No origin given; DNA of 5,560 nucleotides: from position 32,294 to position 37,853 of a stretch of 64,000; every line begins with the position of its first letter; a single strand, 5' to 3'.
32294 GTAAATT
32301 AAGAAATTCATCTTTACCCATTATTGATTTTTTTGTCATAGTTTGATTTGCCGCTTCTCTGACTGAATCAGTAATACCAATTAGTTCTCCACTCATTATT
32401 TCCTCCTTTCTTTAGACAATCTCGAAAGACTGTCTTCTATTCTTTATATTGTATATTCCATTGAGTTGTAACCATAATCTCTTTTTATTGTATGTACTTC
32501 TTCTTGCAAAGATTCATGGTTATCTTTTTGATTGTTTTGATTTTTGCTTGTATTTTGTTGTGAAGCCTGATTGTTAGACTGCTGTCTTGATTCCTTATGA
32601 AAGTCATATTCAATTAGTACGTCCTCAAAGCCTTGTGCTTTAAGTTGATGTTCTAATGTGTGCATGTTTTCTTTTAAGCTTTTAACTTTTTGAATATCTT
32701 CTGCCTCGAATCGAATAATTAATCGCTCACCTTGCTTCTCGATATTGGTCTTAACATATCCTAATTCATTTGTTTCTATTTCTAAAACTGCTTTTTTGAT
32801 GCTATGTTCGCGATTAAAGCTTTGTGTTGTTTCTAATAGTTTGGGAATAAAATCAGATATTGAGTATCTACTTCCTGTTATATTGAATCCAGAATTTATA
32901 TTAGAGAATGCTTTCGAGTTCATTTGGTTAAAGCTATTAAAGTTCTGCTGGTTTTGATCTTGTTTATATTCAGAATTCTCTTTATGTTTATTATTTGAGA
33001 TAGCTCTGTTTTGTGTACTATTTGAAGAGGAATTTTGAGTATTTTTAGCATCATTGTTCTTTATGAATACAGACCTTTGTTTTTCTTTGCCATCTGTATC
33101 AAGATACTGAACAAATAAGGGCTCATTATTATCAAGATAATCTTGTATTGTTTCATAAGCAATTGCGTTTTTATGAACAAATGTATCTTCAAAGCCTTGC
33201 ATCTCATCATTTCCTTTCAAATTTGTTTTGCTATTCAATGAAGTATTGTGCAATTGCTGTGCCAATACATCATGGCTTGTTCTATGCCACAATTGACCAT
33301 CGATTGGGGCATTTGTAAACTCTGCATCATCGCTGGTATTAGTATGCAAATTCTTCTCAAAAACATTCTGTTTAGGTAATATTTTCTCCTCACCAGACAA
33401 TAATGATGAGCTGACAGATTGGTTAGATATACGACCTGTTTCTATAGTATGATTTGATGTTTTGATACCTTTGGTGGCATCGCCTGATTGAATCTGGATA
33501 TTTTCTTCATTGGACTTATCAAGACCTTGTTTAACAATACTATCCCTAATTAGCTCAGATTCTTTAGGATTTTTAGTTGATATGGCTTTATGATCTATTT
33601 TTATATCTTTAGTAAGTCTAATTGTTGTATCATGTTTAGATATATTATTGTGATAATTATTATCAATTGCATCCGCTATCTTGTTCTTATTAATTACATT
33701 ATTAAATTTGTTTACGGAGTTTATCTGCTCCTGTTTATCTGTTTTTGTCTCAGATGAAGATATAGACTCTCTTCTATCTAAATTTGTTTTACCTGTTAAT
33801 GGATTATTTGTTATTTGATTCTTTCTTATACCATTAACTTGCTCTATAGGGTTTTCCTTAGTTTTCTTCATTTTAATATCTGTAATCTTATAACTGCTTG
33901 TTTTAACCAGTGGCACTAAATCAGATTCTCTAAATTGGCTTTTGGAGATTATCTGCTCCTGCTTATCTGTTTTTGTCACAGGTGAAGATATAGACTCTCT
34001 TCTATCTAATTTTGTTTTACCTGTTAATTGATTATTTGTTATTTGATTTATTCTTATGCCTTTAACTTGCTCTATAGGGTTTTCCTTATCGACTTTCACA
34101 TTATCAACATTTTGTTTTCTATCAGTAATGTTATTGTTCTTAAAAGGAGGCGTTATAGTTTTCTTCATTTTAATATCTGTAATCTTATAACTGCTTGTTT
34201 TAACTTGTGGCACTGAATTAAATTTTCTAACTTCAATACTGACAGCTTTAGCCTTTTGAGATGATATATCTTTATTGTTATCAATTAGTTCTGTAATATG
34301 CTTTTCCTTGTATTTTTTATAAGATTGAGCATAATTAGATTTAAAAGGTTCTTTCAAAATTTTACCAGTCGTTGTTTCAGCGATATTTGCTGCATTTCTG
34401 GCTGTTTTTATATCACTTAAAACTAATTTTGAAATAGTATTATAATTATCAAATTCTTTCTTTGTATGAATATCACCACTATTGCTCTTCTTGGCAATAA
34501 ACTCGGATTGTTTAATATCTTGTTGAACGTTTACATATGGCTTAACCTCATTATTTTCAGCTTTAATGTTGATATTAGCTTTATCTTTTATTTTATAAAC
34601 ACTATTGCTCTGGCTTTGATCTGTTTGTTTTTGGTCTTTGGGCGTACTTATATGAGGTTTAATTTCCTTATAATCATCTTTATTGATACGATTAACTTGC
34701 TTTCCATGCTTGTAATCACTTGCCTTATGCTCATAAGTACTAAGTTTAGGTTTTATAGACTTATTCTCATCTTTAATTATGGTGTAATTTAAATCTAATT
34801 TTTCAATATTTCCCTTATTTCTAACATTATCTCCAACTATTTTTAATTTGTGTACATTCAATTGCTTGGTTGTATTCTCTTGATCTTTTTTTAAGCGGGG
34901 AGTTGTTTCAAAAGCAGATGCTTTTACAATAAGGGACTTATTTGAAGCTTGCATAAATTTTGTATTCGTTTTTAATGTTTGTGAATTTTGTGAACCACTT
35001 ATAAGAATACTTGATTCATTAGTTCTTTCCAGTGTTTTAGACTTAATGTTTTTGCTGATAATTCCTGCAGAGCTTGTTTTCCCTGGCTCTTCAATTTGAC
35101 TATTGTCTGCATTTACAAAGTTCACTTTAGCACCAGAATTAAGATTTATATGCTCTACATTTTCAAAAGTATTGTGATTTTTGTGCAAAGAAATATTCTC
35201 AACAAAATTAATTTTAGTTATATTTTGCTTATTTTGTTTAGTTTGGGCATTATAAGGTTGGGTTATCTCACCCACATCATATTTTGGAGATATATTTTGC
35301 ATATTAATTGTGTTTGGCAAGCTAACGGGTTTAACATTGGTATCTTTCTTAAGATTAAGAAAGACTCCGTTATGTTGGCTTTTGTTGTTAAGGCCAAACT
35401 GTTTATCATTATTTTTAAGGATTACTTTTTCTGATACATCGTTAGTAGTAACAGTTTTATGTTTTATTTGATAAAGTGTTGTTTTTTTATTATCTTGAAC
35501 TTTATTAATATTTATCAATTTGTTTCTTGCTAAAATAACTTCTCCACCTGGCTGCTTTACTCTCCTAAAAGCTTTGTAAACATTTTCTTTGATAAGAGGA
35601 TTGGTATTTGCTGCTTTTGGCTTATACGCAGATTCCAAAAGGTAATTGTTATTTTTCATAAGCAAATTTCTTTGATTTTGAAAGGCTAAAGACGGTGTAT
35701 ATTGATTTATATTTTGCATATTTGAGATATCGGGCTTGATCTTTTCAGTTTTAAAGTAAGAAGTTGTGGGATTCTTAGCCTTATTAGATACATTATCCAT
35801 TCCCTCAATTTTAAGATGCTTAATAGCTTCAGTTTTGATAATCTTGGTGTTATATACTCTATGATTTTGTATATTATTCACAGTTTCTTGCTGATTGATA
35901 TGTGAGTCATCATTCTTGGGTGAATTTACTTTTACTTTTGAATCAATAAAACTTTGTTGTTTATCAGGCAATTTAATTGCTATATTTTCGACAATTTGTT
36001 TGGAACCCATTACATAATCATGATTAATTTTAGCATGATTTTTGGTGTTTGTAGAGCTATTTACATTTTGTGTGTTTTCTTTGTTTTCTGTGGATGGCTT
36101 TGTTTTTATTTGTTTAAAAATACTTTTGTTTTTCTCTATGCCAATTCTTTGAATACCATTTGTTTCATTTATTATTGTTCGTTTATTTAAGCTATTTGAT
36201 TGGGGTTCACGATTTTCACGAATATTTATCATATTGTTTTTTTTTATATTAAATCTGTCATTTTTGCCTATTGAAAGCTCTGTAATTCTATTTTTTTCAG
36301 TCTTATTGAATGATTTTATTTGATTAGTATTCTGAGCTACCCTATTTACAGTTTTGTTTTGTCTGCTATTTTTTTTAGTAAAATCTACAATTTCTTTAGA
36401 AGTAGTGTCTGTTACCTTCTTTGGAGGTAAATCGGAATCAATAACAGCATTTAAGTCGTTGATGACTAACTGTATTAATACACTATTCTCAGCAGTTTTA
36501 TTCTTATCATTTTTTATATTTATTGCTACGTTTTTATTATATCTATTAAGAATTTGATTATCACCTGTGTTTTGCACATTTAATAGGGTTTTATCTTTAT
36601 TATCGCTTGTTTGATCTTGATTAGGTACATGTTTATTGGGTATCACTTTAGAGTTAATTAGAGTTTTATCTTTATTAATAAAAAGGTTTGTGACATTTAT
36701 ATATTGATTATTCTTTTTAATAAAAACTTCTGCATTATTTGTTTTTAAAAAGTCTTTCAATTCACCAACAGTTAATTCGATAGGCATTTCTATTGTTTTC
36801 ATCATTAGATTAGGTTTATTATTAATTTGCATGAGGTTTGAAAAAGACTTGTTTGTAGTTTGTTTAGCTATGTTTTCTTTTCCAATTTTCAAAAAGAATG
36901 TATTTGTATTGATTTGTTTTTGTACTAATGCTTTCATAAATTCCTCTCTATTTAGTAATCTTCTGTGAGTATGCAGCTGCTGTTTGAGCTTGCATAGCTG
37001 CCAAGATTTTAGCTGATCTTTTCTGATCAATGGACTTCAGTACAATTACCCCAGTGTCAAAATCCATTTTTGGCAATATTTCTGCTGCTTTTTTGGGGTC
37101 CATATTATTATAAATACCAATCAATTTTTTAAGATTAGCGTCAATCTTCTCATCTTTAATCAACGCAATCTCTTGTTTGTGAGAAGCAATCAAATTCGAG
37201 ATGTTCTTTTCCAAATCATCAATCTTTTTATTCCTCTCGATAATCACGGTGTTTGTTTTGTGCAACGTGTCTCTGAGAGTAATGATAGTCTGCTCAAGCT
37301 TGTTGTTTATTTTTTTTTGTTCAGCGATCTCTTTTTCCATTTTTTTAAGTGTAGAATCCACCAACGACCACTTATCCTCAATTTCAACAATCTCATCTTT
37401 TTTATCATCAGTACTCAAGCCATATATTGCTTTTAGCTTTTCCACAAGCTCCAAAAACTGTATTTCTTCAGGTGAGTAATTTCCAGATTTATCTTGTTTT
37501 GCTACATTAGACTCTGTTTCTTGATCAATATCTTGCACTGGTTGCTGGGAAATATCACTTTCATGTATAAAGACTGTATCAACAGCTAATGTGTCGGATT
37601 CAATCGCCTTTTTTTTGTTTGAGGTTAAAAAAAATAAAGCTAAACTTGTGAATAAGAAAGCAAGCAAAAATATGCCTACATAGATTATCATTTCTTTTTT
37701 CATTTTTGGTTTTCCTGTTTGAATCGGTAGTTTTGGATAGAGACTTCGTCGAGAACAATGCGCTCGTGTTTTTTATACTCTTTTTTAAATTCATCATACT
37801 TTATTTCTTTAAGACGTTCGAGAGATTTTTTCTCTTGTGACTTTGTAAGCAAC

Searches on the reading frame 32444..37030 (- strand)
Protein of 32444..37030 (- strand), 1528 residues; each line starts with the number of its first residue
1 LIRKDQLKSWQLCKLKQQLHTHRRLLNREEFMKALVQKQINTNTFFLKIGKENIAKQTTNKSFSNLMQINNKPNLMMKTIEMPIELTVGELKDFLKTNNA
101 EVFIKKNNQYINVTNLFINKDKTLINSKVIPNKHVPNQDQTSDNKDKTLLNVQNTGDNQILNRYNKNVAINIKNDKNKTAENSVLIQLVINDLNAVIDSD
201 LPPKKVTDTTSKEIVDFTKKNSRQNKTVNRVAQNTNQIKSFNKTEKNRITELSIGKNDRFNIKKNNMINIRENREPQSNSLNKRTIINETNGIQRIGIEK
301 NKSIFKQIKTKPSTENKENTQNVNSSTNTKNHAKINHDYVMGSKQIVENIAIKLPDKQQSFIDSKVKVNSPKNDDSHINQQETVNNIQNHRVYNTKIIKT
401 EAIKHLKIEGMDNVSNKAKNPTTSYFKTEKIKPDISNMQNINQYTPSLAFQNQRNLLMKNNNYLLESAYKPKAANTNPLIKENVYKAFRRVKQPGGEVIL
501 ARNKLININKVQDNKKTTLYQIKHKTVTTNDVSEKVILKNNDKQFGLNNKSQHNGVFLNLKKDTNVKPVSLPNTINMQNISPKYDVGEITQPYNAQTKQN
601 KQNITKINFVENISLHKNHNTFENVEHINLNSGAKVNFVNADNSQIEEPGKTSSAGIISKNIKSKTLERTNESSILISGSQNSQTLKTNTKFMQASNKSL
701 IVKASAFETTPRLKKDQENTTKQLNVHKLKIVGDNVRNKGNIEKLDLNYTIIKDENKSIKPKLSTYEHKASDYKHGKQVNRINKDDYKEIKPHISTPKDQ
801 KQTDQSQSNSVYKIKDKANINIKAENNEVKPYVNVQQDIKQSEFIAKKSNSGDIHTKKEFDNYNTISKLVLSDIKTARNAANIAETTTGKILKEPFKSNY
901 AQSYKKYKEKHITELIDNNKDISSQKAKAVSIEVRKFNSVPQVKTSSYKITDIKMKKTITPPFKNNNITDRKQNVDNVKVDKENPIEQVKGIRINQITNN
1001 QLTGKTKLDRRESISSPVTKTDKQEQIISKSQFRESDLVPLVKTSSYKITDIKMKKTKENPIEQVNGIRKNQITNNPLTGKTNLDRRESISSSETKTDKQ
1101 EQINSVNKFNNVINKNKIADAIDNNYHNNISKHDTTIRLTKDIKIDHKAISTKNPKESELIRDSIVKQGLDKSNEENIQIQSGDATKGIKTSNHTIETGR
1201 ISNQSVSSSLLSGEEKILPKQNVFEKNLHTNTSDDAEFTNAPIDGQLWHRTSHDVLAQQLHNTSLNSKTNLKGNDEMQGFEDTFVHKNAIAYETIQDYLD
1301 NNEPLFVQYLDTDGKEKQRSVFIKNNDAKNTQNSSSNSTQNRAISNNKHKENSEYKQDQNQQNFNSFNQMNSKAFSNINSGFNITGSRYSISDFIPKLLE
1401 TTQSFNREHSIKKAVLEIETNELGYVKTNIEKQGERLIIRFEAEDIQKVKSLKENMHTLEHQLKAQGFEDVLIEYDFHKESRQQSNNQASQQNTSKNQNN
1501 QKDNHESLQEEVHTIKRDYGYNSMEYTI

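Call 10: search_protein_families(library=pfam, proteins=[window:32444-37030:-])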
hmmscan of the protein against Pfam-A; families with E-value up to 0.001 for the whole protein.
window:32444-37030:- (1528 aa): 1 family
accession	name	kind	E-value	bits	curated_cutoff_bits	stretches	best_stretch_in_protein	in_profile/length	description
PF02120.21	Flg_hook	-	1.4e-08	34.9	29.8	1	1409-1476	10-77/85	Flagellar hook-length control protein FliK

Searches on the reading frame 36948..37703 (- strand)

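Call 10: search_protein_families(library=pfam, proteins=[window:36948-37703:-])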
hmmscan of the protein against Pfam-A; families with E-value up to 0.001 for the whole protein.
window:36948-37703:- (251 aa): 3 families
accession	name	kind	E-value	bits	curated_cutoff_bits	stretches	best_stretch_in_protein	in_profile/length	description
PF03448.22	MgtE_N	-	5.1e-06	27.4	25.9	1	197-246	45-94/102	MgtE intracellular N domain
PF04102.17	SlyX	-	0.00014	22.9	30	0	135-175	7-47/67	SlyX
PF08614.16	ATG16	-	0.00067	20.3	33.7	0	101-177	71-141/200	Autophagy protein 16 (ATG16)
